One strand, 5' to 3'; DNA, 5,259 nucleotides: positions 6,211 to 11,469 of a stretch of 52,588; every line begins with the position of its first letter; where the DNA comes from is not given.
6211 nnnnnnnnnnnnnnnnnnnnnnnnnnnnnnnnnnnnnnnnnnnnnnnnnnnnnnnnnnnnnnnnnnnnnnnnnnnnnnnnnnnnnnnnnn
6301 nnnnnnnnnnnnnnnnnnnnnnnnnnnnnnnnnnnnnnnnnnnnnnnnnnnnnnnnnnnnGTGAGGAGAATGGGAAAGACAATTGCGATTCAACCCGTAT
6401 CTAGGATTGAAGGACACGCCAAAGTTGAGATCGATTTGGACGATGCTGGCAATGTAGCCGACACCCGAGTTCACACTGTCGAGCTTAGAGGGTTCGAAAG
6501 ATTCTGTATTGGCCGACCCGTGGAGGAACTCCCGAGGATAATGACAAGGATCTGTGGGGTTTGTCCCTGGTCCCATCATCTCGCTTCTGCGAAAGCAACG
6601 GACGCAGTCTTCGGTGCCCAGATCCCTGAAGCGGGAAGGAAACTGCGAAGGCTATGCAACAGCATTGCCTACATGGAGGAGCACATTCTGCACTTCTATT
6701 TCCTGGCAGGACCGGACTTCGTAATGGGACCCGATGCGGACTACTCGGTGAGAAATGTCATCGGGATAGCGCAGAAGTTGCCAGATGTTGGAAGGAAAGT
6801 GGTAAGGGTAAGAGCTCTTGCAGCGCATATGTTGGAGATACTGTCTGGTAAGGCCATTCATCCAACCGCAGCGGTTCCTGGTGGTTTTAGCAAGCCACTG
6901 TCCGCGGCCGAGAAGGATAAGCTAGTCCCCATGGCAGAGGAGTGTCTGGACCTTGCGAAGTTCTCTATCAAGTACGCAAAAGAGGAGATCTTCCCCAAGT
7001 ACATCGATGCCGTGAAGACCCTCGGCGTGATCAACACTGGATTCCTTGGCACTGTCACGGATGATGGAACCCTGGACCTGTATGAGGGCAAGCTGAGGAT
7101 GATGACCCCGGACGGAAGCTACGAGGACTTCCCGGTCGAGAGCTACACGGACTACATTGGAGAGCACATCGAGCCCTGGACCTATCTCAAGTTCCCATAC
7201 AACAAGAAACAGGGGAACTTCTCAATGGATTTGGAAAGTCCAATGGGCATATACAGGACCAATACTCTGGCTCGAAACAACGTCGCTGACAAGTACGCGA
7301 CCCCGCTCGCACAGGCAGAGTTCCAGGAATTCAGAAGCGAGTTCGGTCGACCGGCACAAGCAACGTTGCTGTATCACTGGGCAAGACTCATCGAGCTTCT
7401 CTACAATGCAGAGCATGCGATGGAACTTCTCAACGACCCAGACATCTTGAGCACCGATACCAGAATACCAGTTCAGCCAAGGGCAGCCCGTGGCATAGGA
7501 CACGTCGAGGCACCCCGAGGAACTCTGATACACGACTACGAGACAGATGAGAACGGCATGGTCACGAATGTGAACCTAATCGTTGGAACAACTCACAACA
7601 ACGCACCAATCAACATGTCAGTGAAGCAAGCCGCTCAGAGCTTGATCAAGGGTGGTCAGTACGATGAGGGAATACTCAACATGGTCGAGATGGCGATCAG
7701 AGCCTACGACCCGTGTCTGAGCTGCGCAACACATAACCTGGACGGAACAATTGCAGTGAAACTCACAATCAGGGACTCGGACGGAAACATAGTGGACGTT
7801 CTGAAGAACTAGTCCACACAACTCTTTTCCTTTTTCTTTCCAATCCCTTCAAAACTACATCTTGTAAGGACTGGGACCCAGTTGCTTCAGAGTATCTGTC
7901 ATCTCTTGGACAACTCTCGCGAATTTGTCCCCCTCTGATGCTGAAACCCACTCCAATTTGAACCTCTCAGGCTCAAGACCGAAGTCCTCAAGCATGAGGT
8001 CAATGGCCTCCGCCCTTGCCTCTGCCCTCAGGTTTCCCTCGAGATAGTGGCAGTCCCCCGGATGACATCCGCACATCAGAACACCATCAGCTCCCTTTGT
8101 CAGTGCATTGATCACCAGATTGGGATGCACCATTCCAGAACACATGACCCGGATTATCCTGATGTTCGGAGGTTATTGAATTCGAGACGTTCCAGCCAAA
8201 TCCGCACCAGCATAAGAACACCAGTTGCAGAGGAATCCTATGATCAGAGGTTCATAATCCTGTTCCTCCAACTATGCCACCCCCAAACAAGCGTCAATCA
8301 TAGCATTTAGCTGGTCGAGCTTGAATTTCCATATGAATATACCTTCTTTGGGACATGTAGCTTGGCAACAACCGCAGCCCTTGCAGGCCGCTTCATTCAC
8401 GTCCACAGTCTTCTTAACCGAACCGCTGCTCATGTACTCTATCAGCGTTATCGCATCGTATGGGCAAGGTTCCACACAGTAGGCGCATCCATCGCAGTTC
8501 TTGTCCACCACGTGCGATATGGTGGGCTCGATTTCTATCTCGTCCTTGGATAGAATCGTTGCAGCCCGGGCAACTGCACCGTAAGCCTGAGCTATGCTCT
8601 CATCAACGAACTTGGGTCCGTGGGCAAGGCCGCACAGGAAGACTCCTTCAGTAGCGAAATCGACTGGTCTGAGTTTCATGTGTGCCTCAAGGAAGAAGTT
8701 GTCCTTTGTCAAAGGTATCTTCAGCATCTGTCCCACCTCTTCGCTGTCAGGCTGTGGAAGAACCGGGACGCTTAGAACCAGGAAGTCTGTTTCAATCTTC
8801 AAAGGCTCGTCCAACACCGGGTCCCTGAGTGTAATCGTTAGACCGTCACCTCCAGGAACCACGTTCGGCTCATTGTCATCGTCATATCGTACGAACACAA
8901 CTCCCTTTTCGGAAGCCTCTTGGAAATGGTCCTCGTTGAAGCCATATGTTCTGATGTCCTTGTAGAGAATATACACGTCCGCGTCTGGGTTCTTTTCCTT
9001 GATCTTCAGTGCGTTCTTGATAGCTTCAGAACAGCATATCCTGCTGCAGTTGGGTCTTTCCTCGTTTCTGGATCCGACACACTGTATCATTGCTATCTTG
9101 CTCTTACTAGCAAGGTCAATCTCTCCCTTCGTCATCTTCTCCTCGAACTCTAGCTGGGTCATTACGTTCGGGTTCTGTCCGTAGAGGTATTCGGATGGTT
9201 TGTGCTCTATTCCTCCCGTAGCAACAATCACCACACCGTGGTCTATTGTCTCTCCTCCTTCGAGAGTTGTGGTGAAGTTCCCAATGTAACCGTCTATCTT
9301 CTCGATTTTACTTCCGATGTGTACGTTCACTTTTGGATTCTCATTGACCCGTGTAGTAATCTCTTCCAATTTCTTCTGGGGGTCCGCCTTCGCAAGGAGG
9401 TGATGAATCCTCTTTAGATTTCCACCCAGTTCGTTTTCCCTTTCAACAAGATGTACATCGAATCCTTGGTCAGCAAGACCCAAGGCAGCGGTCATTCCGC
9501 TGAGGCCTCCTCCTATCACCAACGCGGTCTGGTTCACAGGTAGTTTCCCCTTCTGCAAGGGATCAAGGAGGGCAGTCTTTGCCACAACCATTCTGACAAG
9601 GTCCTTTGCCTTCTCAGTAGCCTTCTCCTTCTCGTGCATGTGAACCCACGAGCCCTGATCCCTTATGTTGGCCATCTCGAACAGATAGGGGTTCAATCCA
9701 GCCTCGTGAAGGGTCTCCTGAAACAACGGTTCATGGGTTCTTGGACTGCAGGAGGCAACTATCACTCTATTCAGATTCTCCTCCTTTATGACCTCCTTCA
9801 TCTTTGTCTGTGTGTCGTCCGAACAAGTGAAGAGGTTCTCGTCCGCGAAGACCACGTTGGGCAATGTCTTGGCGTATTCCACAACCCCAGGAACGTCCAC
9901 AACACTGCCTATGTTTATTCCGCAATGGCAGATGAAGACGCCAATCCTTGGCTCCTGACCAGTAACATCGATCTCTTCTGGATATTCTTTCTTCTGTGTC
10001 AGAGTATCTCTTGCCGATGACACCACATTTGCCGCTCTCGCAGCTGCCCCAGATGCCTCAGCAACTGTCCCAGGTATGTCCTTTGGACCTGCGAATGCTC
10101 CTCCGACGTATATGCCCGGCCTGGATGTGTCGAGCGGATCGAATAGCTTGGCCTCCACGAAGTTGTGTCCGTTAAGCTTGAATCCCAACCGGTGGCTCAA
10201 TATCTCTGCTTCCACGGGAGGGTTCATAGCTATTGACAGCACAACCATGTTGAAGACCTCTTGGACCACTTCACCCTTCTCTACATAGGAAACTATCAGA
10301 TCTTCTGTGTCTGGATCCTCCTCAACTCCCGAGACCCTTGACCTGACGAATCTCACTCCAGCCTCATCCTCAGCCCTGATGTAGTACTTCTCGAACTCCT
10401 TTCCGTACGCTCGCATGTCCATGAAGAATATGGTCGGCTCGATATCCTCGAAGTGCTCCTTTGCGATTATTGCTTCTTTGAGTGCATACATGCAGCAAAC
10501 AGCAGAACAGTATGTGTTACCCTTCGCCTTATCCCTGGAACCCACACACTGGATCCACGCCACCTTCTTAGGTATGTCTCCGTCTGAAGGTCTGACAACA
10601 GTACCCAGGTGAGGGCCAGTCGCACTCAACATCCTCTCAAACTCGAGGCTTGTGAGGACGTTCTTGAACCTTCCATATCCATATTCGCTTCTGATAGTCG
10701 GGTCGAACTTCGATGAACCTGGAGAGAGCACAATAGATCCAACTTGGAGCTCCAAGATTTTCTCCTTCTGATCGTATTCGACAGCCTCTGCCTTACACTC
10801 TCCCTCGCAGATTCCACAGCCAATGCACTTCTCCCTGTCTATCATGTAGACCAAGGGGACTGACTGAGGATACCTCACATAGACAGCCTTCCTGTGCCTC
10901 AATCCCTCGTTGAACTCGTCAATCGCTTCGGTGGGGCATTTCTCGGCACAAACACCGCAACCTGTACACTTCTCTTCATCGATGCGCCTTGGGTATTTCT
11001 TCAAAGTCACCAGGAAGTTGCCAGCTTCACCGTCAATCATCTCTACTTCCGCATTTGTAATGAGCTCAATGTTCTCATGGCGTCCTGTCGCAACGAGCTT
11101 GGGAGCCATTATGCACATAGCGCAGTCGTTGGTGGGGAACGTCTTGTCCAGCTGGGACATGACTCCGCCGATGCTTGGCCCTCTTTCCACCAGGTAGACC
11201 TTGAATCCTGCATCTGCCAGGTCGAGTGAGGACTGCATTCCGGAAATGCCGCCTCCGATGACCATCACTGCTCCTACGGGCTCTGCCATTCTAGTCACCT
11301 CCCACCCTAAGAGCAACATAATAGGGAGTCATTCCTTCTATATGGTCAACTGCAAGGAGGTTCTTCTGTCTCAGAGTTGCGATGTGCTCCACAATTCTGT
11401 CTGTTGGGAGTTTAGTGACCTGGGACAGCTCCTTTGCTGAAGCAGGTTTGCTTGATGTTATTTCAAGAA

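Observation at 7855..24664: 16.8 kb co-directional array of four 'double-length HdrA + MvhD-domain protein' modules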

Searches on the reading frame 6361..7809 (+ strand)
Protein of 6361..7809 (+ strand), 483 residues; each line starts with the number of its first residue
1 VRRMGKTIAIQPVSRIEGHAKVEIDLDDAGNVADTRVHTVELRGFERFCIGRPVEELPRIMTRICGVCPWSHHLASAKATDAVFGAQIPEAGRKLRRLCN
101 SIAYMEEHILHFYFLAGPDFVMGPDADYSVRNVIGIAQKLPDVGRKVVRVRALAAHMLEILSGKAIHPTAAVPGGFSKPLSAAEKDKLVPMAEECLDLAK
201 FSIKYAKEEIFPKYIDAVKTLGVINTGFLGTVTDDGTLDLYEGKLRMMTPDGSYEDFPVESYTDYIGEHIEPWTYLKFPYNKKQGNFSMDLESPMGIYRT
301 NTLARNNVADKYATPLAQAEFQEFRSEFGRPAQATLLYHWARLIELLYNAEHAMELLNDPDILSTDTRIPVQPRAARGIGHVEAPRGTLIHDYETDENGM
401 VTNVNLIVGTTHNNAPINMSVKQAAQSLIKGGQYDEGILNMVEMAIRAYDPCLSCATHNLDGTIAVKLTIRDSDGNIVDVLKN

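Call 10: search_protein_families(library=pfam, proteins=[window:6361-7809:+], max_evalue=0.000001)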
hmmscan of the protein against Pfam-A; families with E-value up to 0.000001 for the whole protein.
window:6361-7809:+ (483 aa): 1 family
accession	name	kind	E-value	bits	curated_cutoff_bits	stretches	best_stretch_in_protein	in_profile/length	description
PF00374.24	NiFeSe_Hases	-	2.8e-36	126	25.8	2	43-121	1-79/508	Nickel-dependent hydrogenase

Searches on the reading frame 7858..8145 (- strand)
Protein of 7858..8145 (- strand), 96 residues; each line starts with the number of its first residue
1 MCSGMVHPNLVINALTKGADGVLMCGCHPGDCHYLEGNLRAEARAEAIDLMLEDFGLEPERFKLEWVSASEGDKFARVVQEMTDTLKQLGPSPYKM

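Call 5: search_protein_families(library=pfam, proteins=[window:7858-8145:-], max_evalue=0.001)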
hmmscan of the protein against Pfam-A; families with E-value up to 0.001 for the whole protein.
window:7858-8145:- (96 aa): 1 family
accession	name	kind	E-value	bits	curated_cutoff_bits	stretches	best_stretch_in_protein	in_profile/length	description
PF02662.21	FlpD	-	1.8e-34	118.9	22.3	1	1-90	34-123/123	Methyl-viologen-reducing hydrogenase, delta subunit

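Call 8: search_protein_families(library=ncbifam, proteins=[window:7858-8145:-], max_evalue=0.00001)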
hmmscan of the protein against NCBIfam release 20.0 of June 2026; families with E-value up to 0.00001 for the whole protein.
window:7858-8145:- (96 aa): 2 families
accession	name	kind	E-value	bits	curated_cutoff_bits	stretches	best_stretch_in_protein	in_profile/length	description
NF040770.1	hetero_SS_HdrA2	exception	2.1e-30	105.5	1100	1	1-92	683-774/777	CoB-CoM heterodisulfide reductase HdrA2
NF045873.1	F420_non_VhuD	exception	5.3e-22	78.3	215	1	2-95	38-131/132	F420-non-reducing hydrogenase iron-sulfur subunit VhuD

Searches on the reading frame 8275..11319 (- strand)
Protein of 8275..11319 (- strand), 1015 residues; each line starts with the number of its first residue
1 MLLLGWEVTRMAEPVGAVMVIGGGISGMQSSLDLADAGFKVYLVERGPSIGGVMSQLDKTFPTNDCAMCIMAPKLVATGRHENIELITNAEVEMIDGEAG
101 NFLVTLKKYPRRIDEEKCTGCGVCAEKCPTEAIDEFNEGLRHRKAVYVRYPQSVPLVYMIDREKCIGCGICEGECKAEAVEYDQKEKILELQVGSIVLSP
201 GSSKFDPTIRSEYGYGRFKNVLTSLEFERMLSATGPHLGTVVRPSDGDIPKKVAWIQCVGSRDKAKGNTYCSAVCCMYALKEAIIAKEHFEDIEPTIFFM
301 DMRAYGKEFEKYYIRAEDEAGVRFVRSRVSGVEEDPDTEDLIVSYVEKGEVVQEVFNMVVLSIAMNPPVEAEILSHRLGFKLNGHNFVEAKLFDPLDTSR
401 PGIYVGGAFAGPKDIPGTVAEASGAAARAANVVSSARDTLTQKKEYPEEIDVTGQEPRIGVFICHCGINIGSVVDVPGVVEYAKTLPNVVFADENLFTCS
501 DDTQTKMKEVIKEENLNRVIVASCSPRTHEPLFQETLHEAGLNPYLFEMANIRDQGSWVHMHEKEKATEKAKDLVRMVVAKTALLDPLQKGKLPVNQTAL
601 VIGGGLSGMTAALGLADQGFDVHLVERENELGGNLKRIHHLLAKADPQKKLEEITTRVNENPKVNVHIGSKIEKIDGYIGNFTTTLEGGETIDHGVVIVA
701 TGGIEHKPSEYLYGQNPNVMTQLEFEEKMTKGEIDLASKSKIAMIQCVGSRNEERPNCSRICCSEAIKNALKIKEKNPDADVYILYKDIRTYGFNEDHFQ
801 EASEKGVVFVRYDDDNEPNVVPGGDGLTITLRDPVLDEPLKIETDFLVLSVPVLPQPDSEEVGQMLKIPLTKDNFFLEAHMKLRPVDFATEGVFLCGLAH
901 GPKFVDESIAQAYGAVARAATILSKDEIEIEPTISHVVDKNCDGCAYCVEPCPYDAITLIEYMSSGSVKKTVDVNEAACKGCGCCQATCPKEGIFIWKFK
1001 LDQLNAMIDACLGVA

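Call 5: search_protein_families(library=pfam, proteins=[window:8275-11319:-], max_evalue=0.001)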
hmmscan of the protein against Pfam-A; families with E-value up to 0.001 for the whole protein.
window:8275-11319:- (1015 aa): 28 families (the best 25 are shown)
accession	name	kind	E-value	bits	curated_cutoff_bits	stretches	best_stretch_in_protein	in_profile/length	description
PF07992.20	Pyr_redox_2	-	3.7e-23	82.8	26.1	2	18-424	3-289/291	Pyridine nucleotide-disulphide oxidoreductase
PF00037.32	Fer4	-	2.7e-19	68.6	21.1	2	113-134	3-24/24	4Fe-4S binding domain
PF13450.12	NAD_binding_8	-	6.4e-17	62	21.9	2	601-640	1-40/68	NAD(P)-binding Rossmann-like domain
PF12831.13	FAD_oxidored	-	7.5e-16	58.9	27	2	600-635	3-38/416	FAD dependent oxidoreductase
PF13738.12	Pyr_redox_3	-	1.7e-13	51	30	1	596-703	164-267/305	Pyridine nucleotide-disulphide oxidoreductase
PF12797.12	Fer4_2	-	2.8e-13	49.3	24.5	2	111-130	3-22/22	4Fe-4S binding domain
PF14697.11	Fer4_21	-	3.9e-13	49.8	35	1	927-959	25-59/59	4Fe-4S dicluster domain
PF00890.30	FAD_binding_2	-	7.9e-13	48.8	20.4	2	599-635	2-38/414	FAD binding domain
PF12838.12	Fer4_7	-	1.1e-12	48.6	27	2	941-991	1-50/52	4Fe-4S dicluster domain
PF01266.30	DAO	-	1.3e-11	45.1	27.9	2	600-634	3-38/353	FAD dependent oxidoreductase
PF25160.1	LdpA_Fe-S-bd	-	4.9e-11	42.7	27.6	0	112-136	22-46/49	LdpA Fe-S cluster-binding domain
PF00070.33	Pyr_redox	-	2.8e-10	41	22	1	18-100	2-71/82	Pyridine nucleotide-disulphide oxidoreductase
PF03486.20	HI0933_like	-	3e-09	37.1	50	0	599-634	3-38/244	HI0933-like protein Rossmann domain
PF13187.11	Fer4_9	-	3.9e-08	33.6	27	1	66-133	12-52/52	4Fe-4S dicluster domain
PF01593.30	Amino_oxidase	-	1e-07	32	19.8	0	606-635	1-30/443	Flavin containing amine oxidoreductase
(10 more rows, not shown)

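Call 8: search_protein_families(library=ncbifam, proteins=[window:8275-11319:-], max_evalue=0.00001)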
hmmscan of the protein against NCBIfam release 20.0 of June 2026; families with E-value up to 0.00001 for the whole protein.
window:8275-11319:- (1015 aa): 100 families (the best 25 are shown)
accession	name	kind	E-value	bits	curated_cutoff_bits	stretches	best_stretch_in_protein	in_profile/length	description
NF040770.1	hetero_SS_HdrA2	exception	0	1021.4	1100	3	17-435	141-562/777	CoB-CoM heterodisulfide reductase HdrA2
NF041778.1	hetero_SS_HdrA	equivalog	1.8e-225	750.3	1400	3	17-442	144-579/771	ferredoxin:CoB-CoM heterodisulfide reductase subunit HdrA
NF041891.1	hdrA_Methbact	equivalog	4.5e-216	719.5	1300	3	17-435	135-558/762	ferredoxin:CoB-CoM heterodisulfide reductase subunit HdrA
NF042909.1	FMH_DH_FwdF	exception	1.8e-17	63.5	375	2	114-187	13-79/336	tungsten-dependent formylmethanofuran dehydrogenase subunit FwdF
NF009410.0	PRK12771.1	subfamily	2.4e-17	62.8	516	1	597-672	139-211/566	NAD(P)-binding protein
TIGR03467.1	HpnE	equivalog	2e-15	57.1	283.05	1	600-635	2-37/430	hydroxysqualene dehydroxylase HpnE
TIGR03997.1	mycofact_OYE_2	equivalog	4.4e-15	55.1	793.15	1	596-724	379-493/645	mycofactocin system FadH/OYE family oxidoreductase 2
NF005313.0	PRK06847.1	subfamily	6e-14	51.8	372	1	597-630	5-38/375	hypothetical protein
NF045637.1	carotdesatCrtDProt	equivalog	6.6e-14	51.3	580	1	600-640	2-42/485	1-hydroxycarotenoid 3,4-desaturase CrtD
TIGR01944.1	rnfB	subfamily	1.7e-13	50.5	68.7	1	908-999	83-165/190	RnfABCDGE type electron transport complex subunit B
NF005560.0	PRK07233.1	equivalog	1.7e-13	50.2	252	2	600-636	4-40/435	hypothetical protein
NF058655.1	CrtID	equivalog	3.4e-13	49.2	640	1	600-638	2-40/478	bifunctional phytoene desaturase/3,4-desaturase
TIGR04105.1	FeFe_hydrog_B1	subfamily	8.6e-13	47.8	450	1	107-182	133-207/462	monomeric [FeFe] hydrogenase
NF005503.0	PRK07118.1-2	equivalog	9.2e-13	48.1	252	1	111-185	162-234/292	RnfABCDGE type electron transport complex subunit B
TIGR02700.1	flavo_MJ0208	hypoth_equivalog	9.7e-13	47.9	251.35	1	905-994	111-194/234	dihydromethanopterin reductase (acceptor)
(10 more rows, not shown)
